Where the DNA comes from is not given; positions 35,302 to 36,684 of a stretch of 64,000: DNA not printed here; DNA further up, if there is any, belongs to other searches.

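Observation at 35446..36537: ZIP metal permease fused to a cupredoxin domain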

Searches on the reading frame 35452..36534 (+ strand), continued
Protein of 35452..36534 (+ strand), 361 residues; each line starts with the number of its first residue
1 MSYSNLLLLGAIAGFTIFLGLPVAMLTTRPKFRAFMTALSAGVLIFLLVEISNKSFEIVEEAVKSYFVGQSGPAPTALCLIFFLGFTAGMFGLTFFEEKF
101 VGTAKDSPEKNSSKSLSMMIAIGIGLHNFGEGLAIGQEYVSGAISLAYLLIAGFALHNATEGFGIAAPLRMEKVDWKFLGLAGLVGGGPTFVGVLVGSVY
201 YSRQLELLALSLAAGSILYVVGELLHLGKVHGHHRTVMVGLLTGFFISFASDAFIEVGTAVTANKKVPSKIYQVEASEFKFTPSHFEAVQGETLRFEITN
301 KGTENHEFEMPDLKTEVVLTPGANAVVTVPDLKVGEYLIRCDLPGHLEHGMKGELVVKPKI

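Call 13: find_encoding_contigs(protein=P0025, flank=5000, max_places=1)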
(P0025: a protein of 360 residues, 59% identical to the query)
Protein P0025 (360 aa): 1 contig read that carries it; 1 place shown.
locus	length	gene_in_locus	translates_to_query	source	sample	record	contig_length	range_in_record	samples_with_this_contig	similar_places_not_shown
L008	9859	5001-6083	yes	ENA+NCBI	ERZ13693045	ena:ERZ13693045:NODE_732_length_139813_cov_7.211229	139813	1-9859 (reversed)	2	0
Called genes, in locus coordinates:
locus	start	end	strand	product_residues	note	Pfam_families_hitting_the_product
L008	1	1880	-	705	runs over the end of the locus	PF00403:HMA, PF00122:E1-E2_ATPase, PF00702:Hydrolase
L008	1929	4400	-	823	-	PF04945:YHS, PF24273:TRASH_HVO_1752_C (faint), PF04945:YHS, PF00122:E1-E2_ATPase, PF00702:Hydrolase, PF08282:Hydrolase_3 (faint)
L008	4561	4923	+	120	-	PF12840:HTH_20 (faint), PF01022:HTH_5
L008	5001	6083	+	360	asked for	PF02535:Zip, PF13473:Cupredoxin_1, PF00127:Copper-bind (weak)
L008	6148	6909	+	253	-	PF00459:Inositol_P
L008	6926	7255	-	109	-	PF20242:Emfourin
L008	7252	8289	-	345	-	PF01447:Peptidase_M4, PF02868:Peptidase_M4_C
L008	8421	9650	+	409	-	PF01136:Peptidase_U32, PF16325:Peptidase_U32_C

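Call 14: find_encoding_contigs(protein=P0042, flank=5000, max_places=1)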
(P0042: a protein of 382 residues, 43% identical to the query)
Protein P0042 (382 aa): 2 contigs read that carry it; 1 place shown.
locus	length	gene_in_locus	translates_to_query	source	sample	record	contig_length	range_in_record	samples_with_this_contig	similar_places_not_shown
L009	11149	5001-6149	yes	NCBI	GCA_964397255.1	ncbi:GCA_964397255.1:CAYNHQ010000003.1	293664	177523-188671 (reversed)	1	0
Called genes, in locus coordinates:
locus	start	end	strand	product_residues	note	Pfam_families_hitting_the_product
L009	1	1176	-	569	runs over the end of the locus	PF13231:PMT_2, PF13431:TPR_17 (faint), PF14559:TPR_19 (weak), PF13432:TPR_16, PF13414:TPR_11 (weak), PF00515:TPR_1, PF07719:TPR_2 (weak), PF13181:TPR_8 (weak), +5 more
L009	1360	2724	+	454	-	PF13231:PMT_2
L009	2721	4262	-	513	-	PF07719:TPR_2 (faint), PF14559:TPR_19 (faint)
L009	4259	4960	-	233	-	PF13641:Glyco_tranf_2_3, PF00535:Glycos_transf_2, PF10111:Glyco_tranf_2_2 (weak)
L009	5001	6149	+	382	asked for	PF02535:Zip, PF13473:Cupredoxin_1 (weak)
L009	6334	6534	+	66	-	PF00313:CSD, PF08206:OB_RNB (faint)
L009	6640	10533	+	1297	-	PF05359:DUF748 (weak), PF13116:YhdP (faint), PF27051:TamB_N (faint), PF04357:TamB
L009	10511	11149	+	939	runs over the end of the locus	PF07244:POTRA (weak), PF08478:POTRA_1 (faint), PF08479:POTRA_2 (faint), PF07244:POTRA, PF01103:Omp85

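Call 15: find_encoding_contigs(protein=P0034, flank=5000, max_places=1)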
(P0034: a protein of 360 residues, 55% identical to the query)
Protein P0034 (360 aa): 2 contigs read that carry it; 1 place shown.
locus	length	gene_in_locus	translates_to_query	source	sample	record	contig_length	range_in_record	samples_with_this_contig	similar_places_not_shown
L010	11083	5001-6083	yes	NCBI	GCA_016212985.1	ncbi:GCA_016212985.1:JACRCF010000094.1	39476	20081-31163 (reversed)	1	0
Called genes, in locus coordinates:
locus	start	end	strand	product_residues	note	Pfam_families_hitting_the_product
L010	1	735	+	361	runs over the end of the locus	PF26745:SPM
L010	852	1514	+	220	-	PF01797:Y1_Tnp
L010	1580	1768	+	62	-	-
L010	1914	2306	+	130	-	-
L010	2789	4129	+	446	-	PF00890:FAD_binding_2 (faint), PF01134:GIDA (faint), PF01266:DAO (faint), PF03486:HI0933_like (weak), PF07992:Pyr_redox_2 (faint), PF13454:NAD_binding_9 (faint), PF13738:Pyr_redox_3 (faint), PF21688:FAD-depend_C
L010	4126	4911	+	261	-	PF00588:SpoU_methylase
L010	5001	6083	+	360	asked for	PF02535:Zip, PF07731:Cu-oxidase_2 (faint), PF13473:Cupredoxin_1, PF00127:Copper-bind (weak)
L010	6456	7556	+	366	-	PF01903:CbiX, PF02570:CbiC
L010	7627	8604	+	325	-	PF01891:CbiM, PF13190:PDGLE (weak)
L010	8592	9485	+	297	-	PF02361:CbiQ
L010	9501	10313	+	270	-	PF02463:SMC_N (faint), PF00005:ABC_tran, PF13304:AAA_21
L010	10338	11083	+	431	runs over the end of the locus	PF04966:OprB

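Call 18: search_solved_structures(query=A1, max_evalue=0.01, show_alignments=2)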
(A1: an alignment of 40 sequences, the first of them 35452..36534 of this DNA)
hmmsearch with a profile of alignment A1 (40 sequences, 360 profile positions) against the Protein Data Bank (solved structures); distinct sequences matched with E-value up to 0.01: 61 (the best 60 are shown).
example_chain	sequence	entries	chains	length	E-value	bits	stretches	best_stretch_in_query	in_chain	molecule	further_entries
4hcf_A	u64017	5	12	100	2.6e-17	66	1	267-358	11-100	Cupredoxin 1 | Cytochrome B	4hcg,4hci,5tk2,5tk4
8j1m_A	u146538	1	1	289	1.6e-12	50.3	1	81-247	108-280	Putative membrane protein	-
5tsa_A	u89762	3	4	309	2.5e-12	49.6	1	80-247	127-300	Membrane protein | Putative membrane protein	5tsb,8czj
8ght_A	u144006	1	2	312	2.6e-12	49.6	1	80-247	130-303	Putative membrane protein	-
7z6m_A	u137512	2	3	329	3.2e-12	49.3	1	80-247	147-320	Putative membrane protein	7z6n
2dv6_A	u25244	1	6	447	3.6e-11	45.8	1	283-358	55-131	Nitrite reductase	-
6pgi_A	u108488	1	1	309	9.3e-11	44.5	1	80-247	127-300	BbZIP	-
6tfd_A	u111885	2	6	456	2.8e-10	42.9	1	285-358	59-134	Copper-containing nitrite reductase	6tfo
1iby_A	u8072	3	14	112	7.4e-09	38.2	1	279-344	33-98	NITROSOCYANIN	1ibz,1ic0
8vuk_A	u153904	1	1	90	1.5e-06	30.7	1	270-343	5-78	EfeO-type cupredoxin-like domain-containing protein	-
6pty_A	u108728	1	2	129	1.9e-06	30.3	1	268-359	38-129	Cytochrome c oxidase subunit 2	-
6ptt_A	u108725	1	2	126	2e-06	30.2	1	268-359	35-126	Cytochrome c oxidase subunit 2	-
2lln_A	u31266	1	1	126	1.1e-05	27.8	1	268-358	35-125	Cytochrome c oxidase subunit 2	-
2cua_A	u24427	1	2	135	1.3e-05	27.5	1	268-358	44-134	PROTEIN (CUA)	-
2fwl_B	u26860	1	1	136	1.3e-05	27.5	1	268-358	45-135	Cytochrome c oxidase subunit II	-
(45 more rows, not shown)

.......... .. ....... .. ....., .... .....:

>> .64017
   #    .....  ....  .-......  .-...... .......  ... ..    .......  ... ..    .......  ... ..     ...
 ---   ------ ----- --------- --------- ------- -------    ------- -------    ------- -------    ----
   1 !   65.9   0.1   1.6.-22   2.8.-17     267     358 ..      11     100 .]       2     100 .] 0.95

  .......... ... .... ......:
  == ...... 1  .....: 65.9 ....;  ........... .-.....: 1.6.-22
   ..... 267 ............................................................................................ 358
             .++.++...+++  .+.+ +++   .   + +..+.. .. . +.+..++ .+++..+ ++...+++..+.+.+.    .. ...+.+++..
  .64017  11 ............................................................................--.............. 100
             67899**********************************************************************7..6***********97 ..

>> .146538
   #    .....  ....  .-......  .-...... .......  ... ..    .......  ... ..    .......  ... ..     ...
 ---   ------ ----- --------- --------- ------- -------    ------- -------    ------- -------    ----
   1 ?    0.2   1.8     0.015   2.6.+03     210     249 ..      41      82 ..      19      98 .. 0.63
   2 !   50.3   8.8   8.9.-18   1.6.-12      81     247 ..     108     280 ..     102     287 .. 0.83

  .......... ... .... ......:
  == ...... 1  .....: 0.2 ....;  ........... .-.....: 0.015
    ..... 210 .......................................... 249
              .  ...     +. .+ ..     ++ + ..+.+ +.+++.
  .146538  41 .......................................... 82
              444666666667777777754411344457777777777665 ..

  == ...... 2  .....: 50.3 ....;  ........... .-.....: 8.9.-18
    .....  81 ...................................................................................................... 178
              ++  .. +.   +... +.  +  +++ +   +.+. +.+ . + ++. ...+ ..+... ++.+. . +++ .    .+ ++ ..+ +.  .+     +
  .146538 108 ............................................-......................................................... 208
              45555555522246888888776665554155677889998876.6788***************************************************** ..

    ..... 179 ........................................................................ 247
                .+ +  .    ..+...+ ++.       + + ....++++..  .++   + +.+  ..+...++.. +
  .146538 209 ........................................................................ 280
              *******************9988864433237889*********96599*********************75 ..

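Call 22: search_protein_families(library=pfam, proteins=[L006:5537-5911:+, L008:4561-4920:+, L006:3318-5462:-, L008:1929-4400:-, L004:7608-8021:+, L001:5195-5830:+], max_evalue=0.1)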
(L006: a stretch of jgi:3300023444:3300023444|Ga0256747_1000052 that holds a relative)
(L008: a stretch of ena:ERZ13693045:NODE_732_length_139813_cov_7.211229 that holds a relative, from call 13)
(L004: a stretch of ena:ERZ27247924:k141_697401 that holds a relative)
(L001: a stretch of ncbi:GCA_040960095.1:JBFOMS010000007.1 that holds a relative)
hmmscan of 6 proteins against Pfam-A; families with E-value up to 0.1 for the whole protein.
L006:5537-5911:+ (125 aa): 11 families
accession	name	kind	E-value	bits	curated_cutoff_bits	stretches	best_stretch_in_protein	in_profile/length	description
PF01022.26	HTH_5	-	5.5e-17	61.8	22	1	44-90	1-47/47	Bacterial regulatory protein, arsR family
PF12840.13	HTH_20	-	5.8e-07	29.8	27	1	42-89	1-49/51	Helix-turn-helix domain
PF24038.1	DUF7347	-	0.0056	17.3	27.6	1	36-84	2-54/77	Domain of unknown function (DUF7347)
PF02002.24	TFIIE_alpha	-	0.0069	16.7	22.9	1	47-115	15-90/105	TFIIE alpha subunit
PF13545.12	HTH_Crp_2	-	0.0072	16.7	27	1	63-92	27-56/70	Crp-like helix-turn-helix domain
PF17762.8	HTH_ParB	-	0.0075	16.8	22.6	1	62-84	24-46/102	ParB HTH domain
PF13551.12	HTH_29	-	0.008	16.7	28.1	1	47-83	1-37/64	Winged helix-turn helix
PF12802.13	MarR_2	-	0.021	15.4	27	1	53-94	13-56/61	MarR family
PF13384.12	HTH_23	-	0.066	13.5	24.6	0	46-81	6-40/50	Homeodomain-like domain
PF21476.4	PF0610-like_N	-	0.089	13.5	33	0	46-80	2-36/50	PF0610-like, N-terminal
PF01316.27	Arg_repressor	-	0.091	13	27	0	80-104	43-67/70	Arginine repressor, DNA binding domain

L008:4561-4920:+ (120 aa): 10 families
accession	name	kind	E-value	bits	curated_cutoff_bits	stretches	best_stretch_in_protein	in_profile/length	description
PF01022.26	HTH_5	-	3e-16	59.5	22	1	44-90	1-47/47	Bacterial regulatory protein, arsR family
PF12840.13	HTH_20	-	2e-05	24.9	27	1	42-85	1-45/51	Helix-turn-helix domain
PF24038.1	DUF7347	-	0.0033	18.1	27.6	1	36-84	2-54/77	Domain of unknown function (DUF7347)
PF02002.24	TFIIE_alpha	-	0.0071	16.6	22.9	1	48-93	16-62/105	TFIIE alpha subunit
PF13545.12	HTH_Crp_2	-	0.013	15.9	27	1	63-92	27-56/70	Crp-like helix-turn-helix domain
PF17762.8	HTH_ParB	-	0.041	14.5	22.6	1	62-83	24-45/102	ParB HTH domain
PF12802.13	MarR_2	-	0.043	14.4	27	1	48-93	8-55/61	MarR family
PF21476.4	PF0610-like_N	-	0.047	14.4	33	0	46-80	2-36/50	PF0610-like, N-terminal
PF13384.12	HTH_23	-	0.05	13.9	24.6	1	46-81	6-40/50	Homeodomain-like domain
PF13551.12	HTH_29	-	0.076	13.6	28.1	0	47-84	1-38/64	Winged helix-turn helix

L006:3318-5462:- (714 aa): 7 families
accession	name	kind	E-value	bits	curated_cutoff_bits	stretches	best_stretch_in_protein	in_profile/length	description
PF00122.25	E1-E2_ATPase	-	3.1e-54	183.7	28.1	1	214-392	3-181/181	E1-E2 ATPase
PF00702.32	Hydrolase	-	4.4e-35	122.2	26.4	1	408-619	1-187/191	haloacid dehalogenase-like hydrolase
PF00403.32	HMA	-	1.2e-08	35.6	24.8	1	26-84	2-60/62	Heavy-metal-associated domain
PF12710.13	HAD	-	0.00024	22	27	1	536-619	77-188/189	haloacid dehalogenase-like hydrolase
PF19991.5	HMA_2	-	0.00031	21.1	30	1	30-85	24-80/154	Heavy metal associated domain 2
PF03137.26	OATP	-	0.052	12.3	25.8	1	107-171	306-370/545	Organic Anion Transporter Polypeptide (OATP) family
PF08282.18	Hydrolase_3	-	0.095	12.8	20.9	0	591-635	187-235/255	haloacid dehalogenase-like hydrolase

L008:1929-4400:- (823 aa): 8 families
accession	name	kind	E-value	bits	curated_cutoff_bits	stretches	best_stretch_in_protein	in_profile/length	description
PF00122.25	E1-E2_ATPase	-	3.3e-60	203.2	28.1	1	270-447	2-180/181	E1-E2 ATPase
PF00702.32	Hydrolase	-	4.4e-34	119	26.4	1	465-727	2-191/191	haloacid dehalogenase-like hydrolase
PF04945.19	YHS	-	5e-24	84.5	30.3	2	77-117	2-42/47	YHS domain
PF08282.18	Hydrolase_3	-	3.8e-06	27.3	20.9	1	700-742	196-238/255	haloacid dehalogenase-like hydrolase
PF24273.1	TRASH_HVO_1752_C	-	7.6e-06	26.4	27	1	81-118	7-43/47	HVO_1752, C-terminal TRASH domain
PF12710.13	HAD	-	0.00028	21.8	27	1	648-723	88-188/189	haloacid dehalogenase-like hydrolase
PF13344.12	Hydrolase_6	-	0.047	14.2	27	0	636-682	5-51/101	Haloacid dehalogenase-like hydrolase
PF13419.12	HAD_2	-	0.098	13.2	23.8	0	647-727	81-172/178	Haloacid dehalogenase-like hydrolase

L004:7608-8021:+ (138 aa): 3 families
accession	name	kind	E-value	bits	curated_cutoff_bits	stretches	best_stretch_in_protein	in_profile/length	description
PF12773.13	DZR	-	0.0084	16.7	27.3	1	115-137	1-23/45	Double zinc ribbon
PF13240.11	Zn_Ribbon_1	-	0.015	15.5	25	1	114-136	1-23/23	zinc-ribbon domain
PF18912.6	DZR_2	-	0.051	13.8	27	1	108-137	17-47/56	Double zinc ribbon domain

L001:5195-5830:+ (212 aa): 1 family
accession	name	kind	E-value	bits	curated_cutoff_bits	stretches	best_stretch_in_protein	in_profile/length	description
PF23892.1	Ig_CycH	-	4.5e-07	30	27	1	115-193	15-93/108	Cytochrome c-type biogenesis protein H Ig-like domain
